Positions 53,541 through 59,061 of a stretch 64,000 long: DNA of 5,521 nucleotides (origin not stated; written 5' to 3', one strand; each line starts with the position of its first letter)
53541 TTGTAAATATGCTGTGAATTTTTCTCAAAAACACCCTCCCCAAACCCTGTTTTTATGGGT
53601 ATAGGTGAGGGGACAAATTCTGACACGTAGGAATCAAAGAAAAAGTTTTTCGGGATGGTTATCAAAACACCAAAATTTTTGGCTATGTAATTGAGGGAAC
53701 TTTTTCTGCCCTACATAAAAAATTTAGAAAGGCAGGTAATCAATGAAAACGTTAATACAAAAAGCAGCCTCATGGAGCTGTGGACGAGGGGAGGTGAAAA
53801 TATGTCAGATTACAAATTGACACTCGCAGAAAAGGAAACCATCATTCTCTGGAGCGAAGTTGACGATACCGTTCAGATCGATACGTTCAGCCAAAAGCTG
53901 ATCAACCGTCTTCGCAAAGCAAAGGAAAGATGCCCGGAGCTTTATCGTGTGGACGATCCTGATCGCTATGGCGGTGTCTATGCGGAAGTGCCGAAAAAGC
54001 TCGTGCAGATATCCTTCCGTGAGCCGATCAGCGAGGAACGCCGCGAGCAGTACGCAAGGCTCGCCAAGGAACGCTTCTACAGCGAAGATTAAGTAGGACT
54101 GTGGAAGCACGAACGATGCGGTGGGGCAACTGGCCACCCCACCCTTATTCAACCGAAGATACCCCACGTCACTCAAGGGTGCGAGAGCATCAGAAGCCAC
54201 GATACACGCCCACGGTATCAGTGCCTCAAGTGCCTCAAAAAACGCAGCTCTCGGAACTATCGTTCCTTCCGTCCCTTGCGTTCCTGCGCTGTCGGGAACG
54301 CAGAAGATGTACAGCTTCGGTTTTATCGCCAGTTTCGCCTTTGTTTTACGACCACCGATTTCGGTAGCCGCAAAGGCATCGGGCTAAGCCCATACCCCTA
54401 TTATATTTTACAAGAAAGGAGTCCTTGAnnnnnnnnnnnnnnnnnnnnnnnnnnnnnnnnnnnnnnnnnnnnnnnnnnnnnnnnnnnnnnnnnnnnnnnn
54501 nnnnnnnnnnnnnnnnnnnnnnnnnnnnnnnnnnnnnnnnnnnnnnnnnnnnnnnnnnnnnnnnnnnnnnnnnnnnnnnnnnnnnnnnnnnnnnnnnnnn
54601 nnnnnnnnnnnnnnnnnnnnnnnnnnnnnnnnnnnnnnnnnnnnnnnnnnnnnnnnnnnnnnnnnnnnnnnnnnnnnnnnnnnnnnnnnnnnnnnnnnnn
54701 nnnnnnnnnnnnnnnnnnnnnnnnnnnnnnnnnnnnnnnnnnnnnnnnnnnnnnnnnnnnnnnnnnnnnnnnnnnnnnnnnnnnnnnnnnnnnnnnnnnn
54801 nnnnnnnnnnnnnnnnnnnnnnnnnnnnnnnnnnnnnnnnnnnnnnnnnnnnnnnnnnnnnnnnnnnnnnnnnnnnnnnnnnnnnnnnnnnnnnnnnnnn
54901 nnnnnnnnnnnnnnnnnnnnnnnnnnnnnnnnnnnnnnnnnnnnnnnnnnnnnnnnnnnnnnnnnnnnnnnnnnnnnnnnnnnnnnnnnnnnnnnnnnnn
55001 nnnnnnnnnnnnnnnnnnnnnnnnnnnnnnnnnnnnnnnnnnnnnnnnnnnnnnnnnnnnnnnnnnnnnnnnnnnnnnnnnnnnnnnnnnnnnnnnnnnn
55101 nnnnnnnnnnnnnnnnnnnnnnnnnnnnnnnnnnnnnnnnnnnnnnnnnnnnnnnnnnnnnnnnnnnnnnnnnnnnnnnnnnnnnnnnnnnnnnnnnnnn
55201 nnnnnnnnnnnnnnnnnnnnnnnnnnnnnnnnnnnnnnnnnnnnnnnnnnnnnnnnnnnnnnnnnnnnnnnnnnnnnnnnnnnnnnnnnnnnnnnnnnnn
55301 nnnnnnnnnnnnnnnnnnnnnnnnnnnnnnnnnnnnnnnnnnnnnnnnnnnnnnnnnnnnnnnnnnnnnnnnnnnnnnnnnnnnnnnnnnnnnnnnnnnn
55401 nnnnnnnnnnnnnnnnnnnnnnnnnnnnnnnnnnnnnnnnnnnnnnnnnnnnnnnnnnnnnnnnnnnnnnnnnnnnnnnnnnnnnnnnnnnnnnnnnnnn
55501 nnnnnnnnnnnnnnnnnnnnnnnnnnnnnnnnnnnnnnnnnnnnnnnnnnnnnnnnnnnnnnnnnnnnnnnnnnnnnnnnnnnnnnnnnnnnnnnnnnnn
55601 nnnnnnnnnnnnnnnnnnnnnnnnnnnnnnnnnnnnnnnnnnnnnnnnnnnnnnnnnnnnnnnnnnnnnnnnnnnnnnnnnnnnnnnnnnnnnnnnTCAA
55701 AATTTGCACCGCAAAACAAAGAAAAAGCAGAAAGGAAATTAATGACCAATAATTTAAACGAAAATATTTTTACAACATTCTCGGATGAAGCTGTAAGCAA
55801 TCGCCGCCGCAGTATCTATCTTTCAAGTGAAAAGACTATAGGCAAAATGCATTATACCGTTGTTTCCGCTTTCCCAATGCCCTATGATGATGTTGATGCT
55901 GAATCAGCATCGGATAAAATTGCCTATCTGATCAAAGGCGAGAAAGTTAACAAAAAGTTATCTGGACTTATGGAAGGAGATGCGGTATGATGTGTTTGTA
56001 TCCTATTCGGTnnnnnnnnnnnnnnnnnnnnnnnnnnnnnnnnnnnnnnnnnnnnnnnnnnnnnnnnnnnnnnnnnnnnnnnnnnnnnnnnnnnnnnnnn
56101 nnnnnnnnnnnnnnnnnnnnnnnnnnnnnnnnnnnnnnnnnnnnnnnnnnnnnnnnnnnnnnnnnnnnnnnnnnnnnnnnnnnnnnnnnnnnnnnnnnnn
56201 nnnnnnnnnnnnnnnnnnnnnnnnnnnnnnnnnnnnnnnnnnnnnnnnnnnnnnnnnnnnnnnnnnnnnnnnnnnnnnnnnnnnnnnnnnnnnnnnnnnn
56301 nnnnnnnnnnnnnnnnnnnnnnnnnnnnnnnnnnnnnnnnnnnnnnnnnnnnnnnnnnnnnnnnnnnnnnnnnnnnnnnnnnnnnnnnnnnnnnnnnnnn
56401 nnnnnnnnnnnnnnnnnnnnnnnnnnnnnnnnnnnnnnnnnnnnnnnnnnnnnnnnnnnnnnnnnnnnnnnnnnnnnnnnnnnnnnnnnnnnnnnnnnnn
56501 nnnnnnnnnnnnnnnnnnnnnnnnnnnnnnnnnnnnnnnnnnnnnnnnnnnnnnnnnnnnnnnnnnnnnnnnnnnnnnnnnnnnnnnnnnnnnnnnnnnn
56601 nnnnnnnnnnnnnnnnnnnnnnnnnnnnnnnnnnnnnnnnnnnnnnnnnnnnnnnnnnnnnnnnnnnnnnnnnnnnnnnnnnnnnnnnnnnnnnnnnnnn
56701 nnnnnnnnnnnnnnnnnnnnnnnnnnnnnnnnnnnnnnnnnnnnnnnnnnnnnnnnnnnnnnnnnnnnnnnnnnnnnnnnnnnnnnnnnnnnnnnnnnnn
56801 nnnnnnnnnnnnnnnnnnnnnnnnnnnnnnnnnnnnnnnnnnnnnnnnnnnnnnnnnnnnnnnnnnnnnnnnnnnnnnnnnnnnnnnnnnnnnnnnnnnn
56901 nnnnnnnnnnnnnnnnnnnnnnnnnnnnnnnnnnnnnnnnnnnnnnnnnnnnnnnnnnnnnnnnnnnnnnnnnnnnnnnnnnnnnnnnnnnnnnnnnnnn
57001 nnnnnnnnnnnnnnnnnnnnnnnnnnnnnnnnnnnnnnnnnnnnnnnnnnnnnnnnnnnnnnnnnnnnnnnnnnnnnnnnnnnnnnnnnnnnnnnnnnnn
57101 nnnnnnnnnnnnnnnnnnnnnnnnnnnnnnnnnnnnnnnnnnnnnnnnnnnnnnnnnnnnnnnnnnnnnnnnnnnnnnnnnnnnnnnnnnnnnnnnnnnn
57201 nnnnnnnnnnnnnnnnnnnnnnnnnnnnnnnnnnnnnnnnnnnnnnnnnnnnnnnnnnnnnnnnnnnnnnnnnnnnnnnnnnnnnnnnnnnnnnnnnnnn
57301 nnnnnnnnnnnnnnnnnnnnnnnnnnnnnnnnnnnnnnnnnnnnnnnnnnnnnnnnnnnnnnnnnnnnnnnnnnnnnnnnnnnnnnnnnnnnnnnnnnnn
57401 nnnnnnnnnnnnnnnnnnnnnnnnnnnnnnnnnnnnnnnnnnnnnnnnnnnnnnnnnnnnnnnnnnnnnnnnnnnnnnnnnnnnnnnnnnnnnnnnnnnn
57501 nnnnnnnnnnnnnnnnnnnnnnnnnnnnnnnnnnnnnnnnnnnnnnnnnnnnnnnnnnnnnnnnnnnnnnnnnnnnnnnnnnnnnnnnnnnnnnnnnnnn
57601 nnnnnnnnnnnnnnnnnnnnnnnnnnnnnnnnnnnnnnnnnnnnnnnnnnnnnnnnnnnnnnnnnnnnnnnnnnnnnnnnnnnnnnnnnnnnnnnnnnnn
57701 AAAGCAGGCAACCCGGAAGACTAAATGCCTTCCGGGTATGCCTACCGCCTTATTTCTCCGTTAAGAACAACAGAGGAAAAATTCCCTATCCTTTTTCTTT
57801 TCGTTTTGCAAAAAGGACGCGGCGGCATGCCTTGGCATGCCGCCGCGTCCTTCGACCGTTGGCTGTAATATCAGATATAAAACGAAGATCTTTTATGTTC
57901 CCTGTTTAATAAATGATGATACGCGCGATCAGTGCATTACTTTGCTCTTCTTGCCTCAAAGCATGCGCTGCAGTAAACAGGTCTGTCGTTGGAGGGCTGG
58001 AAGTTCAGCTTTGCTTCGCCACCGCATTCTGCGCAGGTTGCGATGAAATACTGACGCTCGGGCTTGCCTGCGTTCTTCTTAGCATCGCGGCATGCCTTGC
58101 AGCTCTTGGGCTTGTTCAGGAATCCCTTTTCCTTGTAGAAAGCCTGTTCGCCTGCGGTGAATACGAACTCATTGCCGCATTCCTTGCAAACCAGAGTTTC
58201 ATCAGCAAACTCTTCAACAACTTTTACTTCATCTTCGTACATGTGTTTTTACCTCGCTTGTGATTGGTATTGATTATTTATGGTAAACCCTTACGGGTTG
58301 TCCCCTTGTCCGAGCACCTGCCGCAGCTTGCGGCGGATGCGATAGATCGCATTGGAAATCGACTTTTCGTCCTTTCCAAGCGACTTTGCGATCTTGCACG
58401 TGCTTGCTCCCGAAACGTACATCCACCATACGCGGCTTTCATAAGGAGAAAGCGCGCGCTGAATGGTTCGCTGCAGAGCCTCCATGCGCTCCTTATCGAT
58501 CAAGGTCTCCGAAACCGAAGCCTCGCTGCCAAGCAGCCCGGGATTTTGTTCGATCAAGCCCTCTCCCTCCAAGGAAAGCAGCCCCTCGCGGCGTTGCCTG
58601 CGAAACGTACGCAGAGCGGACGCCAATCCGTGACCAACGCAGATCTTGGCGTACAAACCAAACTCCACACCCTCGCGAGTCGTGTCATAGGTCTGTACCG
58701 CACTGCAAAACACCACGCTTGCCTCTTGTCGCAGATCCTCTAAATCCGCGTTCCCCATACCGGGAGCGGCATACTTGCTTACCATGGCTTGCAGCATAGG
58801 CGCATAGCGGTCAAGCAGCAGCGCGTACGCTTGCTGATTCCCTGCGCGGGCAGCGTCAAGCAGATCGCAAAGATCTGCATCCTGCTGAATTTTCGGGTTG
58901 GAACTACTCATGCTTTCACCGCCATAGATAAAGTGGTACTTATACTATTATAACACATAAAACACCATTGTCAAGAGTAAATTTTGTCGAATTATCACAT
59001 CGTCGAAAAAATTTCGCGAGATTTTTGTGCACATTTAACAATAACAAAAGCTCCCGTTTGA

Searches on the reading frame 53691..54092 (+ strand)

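Call 22: search_protein_families(library=pfam, proteins=[window:53691-54092:+], max_evalue=0.01)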
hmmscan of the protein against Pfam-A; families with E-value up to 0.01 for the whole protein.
window:53691-54092:+ (133 aa): 0 families

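Call 73: search_protein_families(library=phrogs, proteins=[window:53691-54089:+], max_evalue=0.01)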
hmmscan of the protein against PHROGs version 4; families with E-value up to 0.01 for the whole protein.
window:53691-54089:+ (133 aa): 1 family
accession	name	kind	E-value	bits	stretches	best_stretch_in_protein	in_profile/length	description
phrog_1709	-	unknown function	8.9e-09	36.6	1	45-129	11-94/96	-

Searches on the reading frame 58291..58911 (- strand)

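Call 22: search_protein_families(library=pfam, proteins=[window:58291-58911:-], max_evalue=0.01)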
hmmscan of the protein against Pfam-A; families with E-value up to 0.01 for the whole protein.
window:58291-58911:- (206 aa): 3 families
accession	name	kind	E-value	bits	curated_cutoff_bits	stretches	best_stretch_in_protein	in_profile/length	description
PF04542.20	Sigma70_r2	-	0.00062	20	24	1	32-101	1-66/71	Sigma-70 region 2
PF00196.25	GerE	-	0.0016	18.5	23.5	1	153-197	2-46/57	Bacterial regulatory proteins, luxR family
PF08281.18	Sigma70_r4_2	-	0.0033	17.5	25.7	1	153-196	10-54/54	Sigma-70, region 4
